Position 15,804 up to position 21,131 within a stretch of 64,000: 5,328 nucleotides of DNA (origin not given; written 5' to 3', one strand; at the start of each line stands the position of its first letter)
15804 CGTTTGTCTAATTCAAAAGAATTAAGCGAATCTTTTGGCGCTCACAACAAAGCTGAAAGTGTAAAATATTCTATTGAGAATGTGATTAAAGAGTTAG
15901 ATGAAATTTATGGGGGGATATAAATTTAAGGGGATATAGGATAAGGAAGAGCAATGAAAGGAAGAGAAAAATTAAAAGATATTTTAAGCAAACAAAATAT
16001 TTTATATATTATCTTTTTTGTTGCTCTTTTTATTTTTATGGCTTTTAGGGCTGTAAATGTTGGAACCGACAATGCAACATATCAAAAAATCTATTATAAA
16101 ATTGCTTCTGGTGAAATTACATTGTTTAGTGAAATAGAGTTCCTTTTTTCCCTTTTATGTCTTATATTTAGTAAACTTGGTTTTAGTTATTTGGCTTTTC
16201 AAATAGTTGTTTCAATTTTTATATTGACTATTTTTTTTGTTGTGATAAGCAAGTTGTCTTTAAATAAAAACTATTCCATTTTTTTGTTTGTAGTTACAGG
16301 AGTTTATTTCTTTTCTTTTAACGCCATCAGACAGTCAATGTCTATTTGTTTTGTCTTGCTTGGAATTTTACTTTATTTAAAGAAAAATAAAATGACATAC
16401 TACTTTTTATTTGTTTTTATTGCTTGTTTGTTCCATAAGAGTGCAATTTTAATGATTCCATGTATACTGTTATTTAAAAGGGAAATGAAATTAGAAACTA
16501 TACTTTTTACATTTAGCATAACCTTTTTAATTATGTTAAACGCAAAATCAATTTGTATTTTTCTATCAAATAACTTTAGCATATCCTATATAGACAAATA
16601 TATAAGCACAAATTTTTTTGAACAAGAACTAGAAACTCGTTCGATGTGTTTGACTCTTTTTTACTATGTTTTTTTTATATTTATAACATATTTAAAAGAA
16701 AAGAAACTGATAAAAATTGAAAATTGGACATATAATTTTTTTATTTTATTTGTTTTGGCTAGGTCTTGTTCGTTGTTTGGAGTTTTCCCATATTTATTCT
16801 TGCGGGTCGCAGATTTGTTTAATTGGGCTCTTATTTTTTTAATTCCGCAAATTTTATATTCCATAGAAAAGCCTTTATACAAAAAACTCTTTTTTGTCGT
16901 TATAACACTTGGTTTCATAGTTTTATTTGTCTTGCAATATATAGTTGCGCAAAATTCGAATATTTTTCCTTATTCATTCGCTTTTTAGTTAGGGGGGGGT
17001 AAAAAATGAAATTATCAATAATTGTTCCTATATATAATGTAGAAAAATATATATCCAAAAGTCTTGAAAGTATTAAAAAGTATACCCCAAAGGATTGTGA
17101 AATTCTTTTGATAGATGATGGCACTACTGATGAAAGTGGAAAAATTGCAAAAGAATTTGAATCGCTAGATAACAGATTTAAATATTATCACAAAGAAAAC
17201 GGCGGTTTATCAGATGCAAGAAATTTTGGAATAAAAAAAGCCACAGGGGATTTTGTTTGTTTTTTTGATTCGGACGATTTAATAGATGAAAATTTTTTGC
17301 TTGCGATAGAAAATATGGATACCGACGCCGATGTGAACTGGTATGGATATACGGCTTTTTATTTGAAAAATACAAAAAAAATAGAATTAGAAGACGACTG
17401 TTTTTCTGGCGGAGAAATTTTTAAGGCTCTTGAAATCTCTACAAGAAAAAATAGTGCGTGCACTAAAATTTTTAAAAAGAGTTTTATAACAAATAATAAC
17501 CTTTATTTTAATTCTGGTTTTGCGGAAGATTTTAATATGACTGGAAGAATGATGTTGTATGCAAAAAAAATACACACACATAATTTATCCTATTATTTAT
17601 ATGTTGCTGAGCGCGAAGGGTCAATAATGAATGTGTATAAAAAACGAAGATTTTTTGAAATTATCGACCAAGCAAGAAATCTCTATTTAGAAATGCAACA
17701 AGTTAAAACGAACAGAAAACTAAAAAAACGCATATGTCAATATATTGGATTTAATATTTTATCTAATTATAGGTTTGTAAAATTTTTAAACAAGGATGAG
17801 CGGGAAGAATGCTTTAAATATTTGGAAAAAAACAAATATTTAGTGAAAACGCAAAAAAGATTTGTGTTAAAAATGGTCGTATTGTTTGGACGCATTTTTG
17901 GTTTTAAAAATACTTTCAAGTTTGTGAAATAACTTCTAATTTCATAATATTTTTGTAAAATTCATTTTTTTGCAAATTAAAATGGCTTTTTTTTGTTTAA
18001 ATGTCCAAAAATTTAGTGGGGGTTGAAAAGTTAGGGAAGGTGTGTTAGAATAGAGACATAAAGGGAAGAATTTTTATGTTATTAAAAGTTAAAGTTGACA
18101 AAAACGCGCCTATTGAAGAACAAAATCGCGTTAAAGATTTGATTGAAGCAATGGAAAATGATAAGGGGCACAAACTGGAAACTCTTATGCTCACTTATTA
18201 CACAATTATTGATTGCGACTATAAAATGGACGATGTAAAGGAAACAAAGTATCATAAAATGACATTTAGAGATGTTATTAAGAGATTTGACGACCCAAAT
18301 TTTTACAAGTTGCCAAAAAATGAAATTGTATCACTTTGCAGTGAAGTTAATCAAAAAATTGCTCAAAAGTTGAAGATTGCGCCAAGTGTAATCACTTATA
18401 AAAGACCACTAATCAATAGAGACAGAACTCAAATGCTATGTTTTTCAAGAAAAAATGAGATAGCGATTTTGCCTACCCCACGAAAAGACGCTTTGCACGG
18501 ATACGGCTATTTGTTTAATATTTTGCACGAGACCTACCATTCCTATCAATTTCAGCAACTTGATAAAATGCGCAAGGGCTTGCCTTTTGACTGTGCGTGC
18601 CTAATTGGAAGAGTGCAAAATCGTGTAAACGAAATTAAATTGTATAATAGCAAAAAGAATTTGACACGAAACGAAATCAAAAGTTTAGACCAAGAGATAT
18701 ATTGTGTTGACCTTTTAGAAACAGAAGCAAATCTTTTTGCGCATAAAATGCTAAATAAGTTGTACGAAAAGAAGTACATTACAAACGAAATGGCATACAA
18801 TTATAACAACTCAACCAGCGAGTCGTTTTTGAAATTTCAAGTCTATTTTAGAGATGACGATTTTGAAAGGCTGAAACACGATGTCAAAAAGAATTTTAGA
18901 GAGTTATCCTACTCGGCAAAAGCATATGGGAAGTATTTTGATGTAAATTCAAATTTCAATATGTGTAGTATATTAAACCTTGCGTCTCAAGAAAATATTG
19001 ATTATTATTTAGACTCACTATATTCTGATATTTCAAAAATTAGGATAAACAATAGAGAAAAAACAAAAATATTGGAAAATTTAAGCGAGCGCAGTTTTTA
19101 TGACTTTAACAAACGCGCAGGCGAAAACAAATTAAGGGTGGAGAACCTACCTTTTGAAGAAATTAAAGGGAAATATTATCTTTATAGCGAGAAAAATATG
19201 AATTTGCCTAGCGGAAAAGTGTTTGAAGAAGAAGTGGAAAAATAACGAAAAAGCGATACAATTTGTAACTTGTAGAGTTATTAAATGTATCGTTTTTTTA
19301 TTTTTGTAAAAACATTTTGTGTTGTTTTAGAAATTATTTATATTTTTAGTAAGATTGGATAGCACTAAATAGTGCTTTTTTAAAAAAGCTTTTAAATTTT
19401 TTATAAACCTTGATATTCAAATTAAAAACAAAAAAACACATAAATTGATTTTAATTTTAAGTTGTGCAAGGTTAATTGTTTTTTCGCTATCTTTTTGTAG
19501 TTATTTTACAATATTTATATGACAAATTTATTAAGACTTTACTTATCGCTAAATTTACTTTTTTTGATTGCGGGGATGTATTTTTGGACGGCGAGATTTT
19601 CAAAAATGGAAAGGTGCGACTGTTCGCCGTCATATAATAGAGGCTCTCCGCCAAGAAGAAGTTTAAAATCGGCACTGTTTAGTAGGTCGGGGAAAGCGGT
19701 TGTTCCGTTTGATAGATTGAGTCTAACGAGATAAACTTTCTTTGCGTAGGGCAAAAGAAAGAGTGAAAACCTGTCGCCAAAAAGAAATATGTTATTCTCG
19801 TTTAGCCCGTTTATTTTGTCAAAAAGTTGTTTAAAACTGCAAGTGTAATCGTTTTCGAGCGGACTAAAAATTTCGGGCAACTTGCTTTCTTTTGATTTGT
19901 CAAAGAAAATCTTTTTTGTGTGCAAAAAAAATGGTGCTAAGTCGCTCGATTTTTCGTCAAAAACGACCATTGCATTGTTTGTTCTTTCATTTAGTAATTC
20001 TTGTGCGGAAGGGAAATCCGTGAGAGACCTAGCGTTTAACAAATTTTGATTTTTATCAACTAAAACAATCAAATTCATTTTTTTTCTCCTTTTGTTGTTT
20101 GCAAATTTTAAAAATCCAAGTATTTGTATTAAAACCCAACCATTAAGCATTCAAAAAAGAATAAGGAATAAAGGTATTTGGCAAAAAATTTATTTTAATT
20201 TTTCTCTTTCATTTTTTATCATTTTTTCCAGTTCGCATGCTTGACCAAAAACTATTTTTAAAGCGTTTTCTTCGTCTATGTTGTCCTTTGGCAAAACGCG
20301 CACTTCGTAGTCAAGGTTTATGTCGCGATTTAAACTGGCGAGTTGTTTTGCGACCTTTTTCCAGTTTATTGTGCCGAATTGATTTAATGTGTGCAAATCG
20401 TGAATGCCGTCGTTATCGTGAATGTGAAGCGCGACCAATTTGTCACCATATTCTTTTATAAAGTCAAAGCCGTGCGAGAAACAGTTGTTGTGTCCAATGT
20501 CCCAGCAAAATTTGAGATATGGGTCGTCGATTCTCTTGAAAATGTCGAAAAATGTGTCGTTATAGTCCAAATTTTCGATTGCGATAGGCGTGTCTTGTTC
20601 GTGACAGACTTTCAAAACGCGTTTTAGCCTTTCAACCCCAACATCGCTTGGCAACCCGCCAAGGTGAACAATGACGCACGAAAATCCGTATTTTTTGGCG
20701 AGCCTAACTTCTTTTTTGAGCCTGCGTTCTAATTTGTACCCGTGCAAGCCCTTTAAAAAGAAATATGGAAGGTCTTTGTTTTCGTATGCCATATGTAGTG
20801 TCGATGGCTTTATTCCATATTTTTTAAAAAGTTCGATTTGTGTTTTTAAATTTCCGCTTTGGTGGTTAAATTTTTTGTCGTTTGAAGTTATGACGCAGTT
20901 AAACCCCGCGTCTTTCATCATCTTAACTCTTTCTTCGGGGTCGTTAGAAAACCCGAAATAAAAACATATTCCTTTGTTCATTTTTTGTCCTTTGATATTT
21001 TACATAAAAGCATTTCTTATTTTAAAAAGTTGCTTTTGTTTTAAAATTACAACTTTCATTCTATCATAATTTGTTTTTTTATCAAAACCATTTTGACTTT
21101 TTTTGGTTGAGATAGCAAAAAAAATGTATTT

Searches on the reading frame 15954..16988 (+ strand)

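Call 73: search_protein_families(library=pfam, proteins=[window:15954-16988:+], max_evalue=0.0001)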
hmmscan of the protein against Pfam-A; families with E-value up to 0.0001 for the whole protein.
window:15954-16988:+ (344 aa): 1 family
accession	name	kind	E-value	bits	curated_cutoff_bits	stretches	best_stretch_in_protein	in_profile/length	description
PF14897.12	EpsG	-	7.8e-44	150.6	30.1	1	16-342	2-326/326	EpsG family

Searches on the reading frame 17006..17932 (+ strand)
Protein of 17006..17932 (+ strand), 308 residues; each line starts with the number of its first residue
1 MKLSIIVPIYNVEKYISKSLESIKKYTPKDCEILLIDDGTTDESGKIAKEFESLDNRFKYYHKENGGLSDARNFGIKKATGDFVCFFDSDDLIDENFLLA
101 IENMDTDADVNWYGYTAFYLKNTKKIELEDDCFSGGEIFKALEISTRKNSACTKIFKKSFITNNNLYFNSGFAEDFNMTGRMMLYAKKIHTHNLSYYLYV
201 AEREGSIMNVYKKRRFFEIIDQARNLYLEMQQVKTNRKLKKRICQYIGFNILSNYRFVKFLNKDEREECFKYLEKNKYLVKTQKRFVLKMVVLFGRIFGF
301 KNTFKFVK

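Call 52: search_protein_families(library=pfam, proteins=[window:17006-17932:+], max_evalue=0.00001)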
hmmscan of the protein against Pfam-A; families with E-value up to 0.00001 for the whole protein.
window:17006-17932:+ (308 aa): 3 families
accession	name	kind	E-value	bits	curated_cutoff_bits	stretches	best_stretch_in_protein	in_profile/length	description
PF00535.33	Glycos_transf_2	-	3.3e-33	115.4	23.3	1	4-153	1-132/168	Glycosyl transferase family 2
PF10111.15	Glyco_tranf_2_2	-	1.7e-12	47.8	27.3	1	4-223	1-238/276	Glycosyltransferase like family 2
PF13641.12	Glyco_tranf_2_3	-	1.1e-06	29.3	27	1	3-123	3-128/230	Glycosyltransferase like family 2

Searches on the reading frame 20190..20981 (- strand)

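Call 74: search_protein_families(library=pfam, proteins=[window:20190-20981:-], max_evalue=0.0001)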
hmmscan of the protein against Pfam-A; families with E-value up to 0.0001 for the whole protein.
window:20190-20981:- (263 aa): 1 family
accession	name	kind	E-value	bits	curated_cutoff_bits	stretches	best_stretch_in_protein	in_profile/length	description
PF01261.30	AP_endonuc_2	-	3.1e-17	63.5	31.1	1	22-228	4-230/249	Xylose isomerase-like TIM barrel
